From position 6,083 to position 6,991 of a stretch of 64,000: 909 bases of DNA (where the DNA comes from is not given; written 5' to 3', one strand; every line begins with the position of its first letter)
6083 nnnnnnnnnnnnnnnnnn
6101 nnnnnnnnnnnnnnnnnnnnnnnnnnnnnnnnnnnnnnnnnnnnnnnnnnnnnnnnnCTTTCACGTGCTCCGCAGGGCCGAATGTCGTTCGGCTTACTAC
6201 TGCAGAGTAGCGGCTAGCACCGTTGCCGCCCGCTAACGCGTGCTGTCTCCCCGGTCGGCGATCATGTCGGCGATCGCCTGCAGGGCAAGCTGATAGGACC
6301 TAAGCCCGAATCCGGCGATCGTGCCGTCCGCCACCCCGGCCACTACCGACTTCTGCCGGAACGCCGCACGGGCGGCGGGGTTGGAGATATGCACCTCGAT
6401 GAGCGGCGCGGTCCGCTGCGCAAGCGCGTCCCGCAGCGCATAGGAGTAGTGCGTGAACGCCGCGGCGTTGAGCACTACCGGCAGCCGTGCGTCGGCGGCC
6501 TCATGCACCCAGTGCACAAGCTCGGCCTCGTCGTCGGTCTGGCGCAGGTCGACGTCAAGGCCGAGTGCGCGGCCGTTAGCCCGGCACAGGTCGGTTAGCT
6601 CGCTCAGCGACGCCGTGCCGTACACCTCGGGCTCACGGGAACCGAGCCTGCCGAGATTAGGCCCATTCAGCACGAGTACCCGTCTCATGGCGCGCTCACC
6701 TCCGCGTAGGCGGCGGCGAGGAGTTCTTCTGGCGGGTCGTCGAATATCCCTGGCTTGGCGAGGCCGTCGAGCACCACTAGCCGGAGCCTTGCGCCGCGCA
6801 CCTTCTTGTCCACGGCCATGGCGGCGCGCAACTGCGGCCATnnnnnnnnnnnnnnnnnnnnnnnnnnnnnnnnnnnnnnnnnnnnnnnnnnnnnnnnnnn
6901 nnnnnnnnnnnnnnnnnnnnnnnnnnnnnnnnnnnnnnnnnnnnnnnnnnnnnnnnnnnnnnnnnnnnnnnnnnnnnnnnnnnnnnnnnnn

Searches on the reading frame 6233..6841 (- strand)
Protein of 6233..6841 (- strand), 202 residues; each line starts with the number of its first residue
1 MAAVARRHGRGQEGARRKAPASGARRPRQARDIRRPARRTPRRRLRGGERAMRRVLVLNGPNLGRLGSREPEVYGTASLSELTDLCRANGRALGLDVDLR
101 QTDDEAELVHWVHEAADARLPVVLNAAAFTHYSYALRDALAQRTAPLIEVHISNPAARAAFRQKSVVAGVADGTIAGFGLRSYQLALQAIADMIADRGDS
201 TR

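Call 48: search_protein_families(library=pfam, proteins=[window:6233-6841:-], max_evalue=0.001)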
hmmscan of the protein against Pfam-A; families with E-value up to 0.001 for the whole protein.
window:6233-6841:- (202 aa): 1 family
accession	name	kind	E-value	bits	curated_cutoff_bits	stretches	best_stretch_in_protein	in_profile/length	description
PF01220.24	DHquinase_II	-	2.3e-50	170.4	23.3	1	54-190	1-137/138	Dehydroquinase class II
